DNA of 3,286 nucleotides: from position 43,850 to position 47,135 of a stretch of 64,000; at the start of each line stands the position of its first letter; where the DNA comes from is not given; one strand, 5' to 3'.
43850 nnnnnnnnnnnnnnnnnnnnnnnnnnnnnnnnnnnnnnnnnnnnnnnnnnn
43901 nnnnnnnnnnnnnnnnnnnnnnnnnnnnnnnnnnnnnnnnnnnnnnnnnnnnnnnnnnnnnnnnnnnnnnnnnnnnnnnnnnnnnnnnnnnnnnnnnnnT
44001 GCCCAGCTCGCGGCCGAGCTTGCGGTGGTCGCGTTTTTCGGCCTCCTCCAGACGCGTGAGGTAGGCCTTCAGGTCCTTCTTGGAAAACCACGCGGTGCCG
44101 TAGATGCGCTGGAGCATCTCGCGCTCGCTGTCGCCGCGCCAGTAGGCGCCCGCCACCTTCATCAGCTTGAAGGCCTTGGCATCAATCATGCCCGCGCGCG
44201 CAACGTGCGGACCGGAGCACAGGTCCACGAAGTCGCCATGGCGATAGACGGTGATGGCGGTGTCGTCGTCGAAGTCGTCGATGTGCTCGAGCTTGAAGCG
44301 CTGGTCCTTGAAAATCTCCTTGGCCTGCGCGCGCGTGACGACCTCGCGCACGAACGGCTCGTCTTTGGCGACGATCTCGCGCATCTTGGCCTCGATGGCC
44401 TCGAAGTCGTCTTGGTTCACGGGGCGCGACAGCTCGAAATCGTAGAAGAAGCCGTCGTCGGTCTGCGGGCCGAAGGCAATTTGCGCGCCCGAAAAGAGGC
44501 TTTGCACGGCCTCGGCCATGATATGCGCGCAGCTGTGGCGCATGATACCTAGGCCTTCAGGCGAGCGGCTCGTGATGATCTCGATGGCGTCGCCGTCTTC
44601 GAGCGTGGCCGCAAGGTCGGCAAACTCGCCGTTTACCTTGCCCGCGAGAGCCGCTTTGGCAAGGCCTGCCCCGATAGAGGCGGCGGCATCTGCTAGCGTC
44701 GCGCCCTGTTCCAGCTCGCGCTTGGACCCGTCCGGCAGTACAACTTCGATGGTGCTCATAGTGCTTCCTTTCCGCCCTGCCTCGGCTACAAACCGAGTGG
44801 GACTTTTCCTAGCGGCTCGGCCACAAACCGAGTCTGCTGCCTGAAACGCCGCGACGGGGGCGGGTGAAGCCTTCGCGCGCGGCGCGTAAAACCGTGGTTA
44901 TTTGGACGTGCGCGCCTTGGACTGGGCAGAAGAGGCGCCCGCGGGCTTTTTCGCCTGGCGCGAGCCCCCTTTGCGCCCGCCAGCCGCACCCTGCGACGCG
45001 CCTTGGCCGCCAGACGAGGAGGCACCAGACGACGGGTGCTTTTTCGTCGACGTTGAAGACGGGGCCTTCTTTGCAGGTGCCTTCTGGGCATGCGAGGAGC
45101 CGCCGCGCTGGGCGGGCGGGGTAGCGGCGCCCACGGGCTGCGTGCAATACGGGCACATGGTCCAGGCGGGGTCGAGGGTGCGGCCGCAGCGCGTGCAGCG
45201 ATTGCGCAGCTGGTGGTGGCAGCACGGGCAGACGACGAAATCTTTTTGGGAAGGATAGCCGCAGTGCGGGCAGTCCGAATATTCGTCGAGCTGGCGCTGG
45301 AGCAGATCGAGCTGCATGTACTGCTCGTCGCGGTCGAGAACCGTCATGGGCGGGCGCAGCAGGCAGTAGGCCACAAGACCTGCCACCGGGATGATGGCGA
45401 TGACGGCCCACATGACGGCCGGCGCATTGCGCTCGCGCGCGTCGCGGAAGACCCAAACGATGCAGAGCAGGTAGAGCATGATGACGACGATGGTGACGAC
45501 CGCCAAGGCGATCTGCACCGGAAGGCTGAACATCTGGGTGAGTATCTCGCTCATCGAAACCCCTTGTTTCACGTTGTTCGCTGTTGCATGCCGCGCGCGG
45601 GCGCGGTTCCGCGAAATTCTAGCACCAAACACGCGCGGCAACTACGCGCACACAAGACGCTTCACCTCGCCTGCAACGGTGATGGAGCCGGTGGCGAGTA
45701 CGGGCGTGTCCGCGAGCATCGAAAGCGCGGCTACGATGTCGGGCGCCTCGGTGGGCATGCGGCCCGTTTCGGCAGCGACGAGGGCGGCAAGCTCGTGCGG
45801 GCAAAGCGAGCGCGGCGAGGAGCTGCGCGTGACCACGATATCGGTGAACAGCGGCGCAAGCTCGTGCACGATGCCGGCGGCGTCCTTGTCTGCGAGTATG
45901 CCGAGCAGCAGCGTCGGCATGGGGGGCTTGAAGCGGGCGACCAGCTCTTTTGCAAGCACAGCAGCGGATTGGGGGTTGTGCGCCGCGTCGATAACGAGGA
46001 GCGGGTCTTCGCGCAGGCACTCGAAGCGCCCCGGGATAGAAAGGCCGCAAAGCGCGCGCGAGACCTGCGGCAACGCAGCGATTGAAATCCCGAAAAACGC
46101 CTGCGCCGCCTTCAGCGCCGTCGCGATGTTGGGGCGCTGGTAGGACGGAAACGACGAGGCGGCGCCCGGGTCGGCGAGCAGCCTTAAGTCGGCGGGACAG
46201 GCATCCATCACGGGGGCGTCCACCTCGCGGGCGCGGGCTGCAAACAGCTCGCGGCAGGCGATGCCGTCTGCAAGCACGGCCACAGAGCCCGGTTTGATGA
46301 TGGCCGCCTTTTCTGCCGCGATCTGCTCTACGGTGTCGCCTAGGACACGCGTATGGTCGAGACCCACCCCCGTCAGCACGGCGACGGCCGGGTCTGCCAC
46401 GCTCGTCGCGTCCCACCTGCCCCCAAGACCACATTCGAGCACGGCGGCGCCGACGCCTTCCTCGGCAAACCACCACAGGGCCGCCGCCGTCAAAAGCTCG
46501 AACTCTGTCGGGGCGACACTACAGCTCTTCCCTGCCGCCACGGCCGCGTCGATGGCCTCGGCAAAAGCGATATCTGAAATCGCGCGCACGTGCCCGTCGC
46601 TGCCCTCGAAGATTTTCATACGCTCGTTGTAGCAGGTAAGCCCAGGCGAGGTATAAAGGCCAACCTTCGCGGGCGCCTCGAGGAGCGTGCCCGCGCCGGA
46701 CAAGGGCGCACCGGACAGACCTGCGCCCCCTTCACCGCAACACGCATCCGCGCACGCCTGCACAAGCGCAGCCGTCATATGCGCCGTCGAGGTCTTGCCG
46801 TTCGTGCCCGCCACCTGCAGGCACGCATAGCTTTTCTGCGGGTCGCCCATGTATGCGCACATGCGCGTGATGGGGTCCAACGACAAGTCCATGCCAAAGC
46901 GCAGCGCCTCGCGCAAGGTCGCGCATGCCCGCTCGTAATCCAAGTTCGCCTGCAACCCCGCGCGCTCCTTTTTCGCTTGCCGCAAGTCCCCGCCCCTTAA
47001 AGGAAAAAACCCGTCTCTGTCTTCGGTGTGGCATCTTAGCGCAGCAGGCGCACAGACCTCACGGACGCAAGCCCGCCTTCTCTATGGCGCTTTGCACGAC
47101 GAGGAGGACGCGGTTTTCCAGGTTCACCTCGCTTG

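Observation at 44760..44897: Two tRNA-Thr anticodon-arm mimics in the thrS leader (candidate ThrRS autoregulatory operator)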

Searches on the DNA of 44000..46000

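Call 3: search_rna_families(source=window, start=44000, end=46000, threshold=evalue, max_evalue=10, show_alignments=3)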
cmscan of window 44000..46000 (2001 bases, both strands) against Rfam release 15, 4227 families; matches with E-value up to 10: 4.
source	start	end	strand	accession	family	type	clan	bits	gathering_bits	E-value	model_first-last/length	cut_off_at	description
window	44630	44698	-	RF00285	snoZ6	Gene; snRNA; snoRNA; CD-box;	-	17.6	35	1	1-91/91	no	Z6 small nucleolar RNA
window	44433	44519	+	RF03151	cyano-S1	Cis-reg; leader;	-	17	39.9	6.1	1-81/81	no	Cyanobacterial ribosomal protein S1 leader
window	44178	44272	+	RF03023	rpfG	Gene; sRNA;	-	14.3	75.9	6.4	1-85/85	no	rpfG RNA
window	44951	45045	-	RF01681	P4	Gene; sRNA;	-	13.6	37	1.3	1-215/215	no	Pseudomonas sRNA P4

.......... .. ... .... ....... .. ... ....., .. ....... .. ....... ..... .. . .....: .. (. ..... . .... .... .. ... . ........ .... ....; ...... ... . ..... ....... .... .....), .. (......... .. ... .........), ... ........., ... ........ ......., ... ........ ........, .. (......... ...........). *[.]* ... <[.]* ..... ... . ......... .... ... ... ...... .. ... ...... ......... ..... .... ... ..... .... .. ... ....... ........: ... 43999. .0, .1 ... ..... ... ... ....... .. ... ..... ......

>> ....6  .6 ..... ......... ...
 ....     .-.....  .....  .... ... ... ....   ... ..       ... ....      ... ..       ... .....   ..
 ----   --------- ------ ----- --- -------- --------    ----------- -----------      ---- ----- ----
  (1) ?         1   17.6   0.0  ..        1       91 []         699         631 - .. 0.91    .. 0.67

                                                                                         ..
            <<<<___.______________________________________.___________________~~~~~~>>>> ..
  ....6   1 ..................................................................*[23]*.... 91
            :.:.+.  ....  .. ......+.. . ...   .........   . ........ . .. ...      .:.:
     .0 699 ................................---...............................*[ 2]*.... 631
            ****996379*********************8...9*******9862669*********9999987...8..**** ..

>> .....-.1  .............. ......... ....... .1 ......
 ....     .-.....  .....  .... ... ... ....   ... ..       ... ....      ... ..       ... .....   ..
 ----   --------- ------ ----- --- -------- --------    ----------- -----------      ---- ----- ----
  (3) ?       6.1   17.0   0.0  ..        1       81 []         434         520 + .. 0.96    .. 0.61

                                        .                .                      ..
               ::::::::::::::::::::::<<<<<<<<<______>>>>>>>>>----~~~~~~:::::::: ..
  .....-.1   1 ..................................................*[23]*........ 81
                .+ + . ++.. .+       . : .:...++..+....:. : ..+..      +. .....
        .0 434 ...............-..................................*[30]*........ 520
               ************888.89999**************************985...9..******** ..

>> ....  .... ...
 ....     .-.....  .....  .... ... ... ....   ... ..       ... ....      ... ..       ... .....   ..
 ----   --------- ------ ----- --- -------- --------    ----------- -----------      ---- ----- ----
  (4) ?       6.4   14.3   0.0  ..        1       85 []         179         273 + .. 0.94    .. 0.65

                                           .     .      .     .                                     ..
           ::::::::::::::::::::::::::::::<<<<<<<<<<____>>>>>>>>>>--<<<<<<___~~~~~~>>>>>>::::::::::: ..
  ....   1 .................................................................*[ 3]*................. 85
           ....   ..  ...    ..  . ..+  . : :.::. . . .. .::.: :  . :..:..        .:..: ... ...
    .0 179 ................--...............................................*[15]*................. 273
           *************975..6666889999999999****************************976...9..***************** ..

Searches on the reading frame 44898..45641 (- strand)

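Call 5: search_protein_families(library=pfam, proteins=[window:44898-45641:-])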
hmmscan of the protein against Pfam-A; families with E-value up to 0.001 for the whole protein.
window:44898-45641:- (247 aa): 3 families
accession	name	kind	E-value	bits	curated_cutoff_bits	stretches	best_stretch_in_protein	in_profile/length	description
PF12773.13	DZR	-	2.8e-08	34.2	27.3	1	124-166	1-44/45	Double zinc ribbon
PF13396.11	PLDc_N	-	7.2e-05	23.1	23.3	1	56-96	2-41/42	Phospholipase_D-nuclease N-terminal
PF24460.1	DUF7575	-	0.00012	21.7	28.5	1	147-170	4-27/28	Domain of unknown function (DUF7575)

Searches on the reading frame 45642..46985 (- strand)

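Call 5: search_protein_families(library=pfam, proteins=[window:45642-46985:-])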
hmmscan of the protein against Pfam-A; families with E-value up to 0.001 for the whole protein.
window:45642-46985:- (447 aa): 2 families
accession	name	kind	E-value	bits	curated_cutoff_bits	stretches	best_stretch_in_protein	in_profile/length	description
PF02875.26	Mur_ligase_C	-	9.8e-11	43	28.4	1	319-423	1-110/127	Mur ligase, glutamate ligase domain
PF08245.18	Mur_ligase_M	-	1.2e-09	38.9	24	0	173-238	52-121/200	Mur ligase middle domain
